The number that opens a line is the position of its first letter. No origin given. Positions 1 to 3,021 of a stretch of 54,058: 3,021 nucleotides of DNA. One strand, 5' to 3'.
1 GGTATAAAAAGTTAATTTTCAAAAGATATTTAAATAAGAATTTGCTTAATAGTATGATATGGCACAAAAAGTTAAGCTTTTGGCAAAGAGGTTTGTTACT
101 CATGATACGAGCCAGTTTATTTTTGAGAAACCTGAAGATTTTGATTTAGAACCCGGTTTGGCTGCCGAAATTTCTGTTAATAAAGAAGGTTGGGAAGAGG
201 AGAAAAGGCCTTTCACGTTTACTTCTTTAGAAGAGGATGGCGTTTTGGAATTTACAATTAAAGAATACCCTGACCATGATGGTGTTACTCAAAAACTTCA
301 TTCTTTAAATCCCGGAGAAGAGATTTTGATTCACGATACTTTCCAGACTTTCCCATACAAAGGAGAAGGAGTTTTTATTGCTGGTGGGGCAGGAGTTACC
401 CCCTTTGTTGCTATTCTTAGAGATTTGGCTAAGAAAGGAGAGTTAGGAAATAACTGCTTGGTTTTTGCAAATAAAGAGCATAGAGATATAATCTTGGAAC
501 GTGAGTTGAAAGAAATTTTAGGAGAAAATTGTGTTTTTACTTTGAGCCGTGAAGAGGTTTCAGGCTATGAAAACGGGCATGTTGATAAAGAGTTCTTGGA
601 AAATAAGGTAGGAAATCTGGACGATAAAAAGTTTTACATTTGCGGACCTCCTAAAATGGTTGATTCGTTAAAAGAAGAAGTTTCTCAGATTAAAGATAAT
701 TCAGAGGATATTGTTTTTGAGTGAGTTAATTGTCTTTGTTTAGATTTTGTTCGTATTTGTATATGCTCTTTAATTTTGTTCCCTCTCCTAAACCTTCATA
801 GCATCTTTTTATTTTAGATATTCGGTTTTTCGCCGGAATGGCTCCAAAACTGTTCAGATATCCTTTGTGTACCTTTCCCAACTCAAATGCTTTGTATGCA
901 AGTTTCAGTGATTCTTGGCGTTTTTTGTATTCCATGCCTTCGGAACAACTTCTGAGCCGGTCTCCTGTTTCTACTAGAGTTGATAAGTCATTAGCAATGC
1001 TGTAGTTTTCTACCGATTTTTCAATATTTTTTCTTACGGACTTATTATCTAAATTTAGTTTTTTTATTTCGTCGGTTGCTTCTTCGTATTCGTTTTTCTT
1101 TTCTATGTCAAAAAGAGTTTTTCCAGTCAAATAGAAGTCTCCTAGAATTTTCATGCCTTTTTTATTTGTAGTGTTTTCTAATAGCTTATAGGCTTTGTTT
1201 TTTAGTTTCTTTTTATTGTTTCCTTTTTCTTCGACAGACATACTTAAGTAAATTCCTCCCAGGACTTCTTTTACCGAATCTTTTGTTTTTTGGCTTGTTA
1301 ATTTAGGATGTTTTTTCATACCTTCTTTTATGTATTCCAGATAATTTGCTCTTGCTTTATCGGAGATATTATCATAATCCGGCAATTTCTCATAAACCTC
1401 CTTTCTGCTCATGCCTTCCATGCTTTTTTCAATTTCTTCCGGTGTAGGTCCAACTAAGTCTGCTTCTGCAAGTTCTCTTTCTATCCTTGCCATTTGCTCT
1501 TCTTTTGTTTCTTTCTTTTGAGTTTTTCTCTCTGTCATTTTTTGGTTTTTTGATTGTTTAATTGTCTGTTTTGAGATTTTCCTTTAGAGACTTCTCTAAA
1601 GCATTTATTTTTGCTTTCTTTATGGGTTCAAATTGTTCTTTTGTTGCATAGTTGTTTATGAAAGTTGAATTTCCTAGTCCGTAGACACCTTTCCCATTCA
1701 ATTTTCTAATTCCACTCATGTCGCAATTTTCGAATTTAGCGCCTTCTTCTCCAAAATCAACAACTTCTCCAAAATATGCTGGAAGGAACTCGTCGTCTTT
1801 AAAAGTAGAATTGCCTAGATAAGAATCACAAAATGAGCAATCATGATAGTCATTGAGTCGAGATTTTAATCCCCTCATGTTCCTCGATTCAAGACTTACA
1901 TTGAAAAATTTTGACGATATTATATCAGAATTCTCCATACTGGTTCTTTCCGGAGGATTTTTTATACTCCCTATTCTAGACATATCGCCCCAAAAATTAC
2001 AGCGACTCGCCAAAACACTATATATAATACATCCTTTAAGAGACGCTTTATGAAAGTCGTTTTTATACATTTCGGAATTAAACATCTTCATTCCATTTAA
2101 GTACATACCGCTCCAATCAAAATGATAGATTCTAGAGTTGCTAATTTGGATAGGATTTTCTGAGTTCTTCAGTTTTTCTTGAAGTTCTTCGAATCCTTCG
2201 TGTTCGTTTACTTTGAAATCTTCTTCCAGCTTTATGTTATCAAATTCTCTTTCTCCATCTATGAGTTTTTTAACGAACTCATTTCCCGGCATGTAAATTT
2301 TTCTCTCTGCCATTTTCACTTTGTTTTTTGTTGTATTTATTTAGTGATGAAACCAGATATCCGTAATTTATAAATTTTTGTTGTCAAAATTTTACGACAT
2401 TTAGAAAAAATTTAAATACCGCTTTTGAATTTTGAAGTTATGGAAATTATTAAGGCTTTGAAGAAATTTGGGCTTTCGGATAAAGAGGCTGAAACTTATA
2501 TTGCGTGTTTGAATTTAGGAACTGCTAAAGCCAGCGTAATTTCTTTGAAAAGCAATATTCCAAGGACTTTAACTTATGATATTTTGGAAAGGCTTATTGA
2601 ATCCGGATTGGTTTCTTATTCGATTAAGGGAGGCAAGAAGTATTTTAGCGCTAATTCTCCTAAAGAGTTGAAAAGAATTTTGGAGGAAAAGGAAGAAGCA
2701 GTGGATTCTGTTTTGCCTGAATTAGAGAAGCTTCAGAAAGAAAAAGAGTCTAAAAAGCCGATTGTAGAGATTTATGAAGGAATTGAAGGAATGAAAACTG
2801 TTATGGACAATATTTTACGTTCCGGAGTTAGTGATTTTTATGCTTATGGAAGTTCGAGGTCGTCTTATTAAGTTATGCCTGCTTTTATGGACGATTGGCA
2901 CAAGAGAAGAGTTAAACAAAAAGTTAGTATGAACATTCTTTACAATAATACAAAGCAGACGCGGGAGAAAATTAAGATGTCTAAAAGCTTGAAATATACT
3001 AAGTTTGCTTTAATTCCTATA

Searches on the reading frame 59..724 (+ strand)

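Call 18: search_protein_families(library=pfam, proteins=[window:59-724:+], max_evalue=0.001)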
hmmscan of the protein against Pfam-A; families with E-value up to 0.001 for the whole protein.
window:59-724:+ (221 aa): 3 families
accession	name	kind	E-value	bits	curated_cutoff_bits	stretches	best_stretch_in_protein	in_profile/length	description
PF00175.26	NAD_binding_1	-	1.8e-16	61.1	22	1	106-204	1-107/109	Oxidoreductase NAD-binding domain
PF08030.17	NAD_binding_6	-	2.5e-06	28.1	22.2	0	105-144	5-49/156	Ferric reductase NAD binding domain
PF00970.30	FAD_binding_6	-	7.8e-06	26.6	21.1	1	5-92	2-91/99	Oxidoreductase FAD-binding domain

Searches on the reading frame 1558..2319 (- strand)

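Call 18: search_protein_families(library=pfam, proteins=[window:1558-2319:-], max_evalue=0.001)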
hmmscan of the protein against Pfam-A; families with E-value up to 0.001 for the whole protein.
window:1558-2319:- (253 aa): 0 families

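Call 90: search_protein_families(library=ncbifam, proteins=[window:1558-2319:-], max_evalue=0.01)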
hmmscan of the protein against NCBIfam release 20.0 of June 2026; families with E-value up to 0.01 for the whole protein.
window:1558-2319:- (253 aa): 1 family
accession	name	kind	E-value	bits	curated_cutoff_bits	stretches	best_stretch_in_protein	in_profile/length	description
NF033086.2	penta_rpt_Qnr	equivalog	0.0069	16.1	240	0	140-200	4-67/211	Qnr family pentapeptide repeat protein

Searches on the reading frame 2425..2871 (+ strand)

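Call 21: search_protein_families(library=pfam, proteins=[window:2425-2871:+], max_evalue=0.001)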
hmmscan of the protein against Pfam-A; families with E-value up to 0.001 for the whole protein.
window:2425-2871:+ (148 aa): 1 family
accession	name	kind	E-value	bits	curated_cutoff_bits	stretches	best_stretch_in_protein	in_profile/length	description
PF01978.25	TrmB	-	3.6e-15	56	25.6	1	12-79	1-67/68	Sugar-specific transcriptional regulator TrmB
